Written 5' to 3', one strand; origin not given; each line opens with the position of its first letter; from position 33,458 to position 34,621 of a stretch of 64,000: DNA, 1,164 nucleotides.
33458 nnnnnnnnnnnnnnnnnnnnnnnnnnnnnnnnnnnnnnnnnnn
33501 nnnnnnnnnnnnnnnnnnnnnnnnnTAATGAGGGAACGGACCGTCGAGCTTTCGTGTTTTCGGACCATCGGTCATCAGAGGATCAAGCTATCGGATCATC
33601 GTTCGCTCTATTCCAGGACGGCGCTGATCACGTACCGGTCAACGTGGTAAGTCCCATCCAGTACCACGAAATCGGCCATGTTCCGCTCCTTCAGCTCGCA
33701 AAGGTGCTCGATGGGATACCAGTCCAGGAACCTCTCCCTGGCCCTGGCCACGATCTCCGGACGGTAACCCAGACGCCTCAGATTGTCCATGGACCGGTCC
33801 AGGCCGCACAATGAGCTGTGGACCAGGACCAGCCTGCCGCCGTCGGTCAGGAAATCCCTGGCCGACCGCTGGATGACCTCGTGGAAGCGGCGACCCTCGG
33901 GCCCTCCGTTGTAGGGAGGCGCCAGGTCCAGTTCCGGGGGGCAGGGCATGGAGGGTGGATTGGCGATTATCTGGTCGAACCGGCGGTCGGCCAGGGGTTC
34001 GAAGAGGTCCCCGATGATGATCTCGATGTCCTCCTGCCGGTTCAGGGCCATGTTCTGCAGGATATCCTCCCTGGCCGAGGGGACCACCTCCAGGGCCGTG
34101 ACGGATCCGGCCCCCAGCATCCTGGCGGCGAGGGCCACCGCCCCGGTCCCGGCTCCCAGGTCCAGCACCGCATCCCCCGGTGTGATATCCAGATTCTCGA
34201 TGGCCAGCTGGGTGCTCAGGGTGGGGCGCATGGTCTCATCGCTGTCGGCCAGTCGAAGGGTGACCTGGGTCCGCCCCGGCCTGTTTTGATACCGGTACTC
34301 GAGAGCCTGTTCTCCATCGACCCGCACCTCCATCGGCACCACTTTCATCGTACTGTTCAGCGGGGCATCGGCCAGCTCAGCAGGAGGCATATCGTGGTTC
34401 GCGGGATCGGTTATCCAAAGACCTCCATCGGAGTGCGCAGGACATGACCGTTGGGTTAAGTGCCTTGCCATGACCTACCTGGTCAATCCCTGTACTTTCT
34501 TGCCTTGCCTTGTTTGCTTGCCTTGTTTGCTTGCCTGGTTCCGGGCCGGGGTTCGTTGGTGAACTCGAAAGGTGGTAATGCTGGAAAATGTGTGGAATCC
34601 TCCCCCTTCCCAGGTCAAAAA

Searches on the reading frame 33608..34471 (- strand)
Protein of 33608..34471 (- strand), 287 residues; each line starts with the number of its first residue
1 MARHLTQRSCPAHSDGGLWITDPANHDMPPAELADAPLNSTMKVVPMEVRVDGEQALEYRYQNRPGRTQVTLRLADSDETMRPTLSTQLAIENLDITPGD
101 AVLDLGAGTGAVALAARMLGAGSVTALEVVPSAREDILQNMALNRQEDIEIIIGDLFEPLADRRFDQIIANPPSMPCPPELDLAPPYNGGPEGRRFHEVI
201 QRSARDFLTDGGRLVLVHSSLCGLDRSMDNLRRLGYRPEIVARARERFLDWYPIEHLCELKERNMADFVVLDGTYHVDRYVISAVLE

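Call 8: search_protein_families(library=pfam, proteins=[window:33608-34471:-], max_evalue=0.001)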
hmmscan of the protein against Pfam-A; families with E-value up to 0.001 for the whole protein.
window:33608-34471:- (287 aa): 8 families
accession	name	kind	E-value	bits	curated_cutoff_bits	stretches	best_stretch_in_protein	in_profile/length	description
PF05175.20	MTS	-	1.3e-13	51.3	23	1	86-173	19-107/170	Methyltransferase small domain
PF06325.19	PrmA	-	2.6e-09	37.5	22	1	87-171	148-233/296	Ribosomal protein L11 methyltransferase (PrmA)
PF13649.12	Methyltransf_25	-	3.3e-06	28.1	27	1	102-170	1-70/97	Methyltransferase domain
PF02475.24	TRM5-TYW2_MTfase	-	3.9e-06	27.3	28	1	97-173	35-113/164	TRM5/TYW2 methyltransferase domain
PF13847.12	Methyltransf_31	-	4.3e-06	26.9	27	1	97-220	2-113/145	Methyltransferase domain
PF08241.18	Methyltransf_11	-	4e-05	24.6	21.2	1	103-170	1-66/95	Methyltransferase domain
PF01135.25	PCMT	-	0.00022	21.5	20.3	1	80-155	55-132/210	Protein-L-isoaspartate(D-aspartate) O-methyltransferase (PCMT)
PF03602.21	Cons_hypoth95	-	0.00047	20.3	24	0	97-173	40-122/182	Conserved hypothetical protein 95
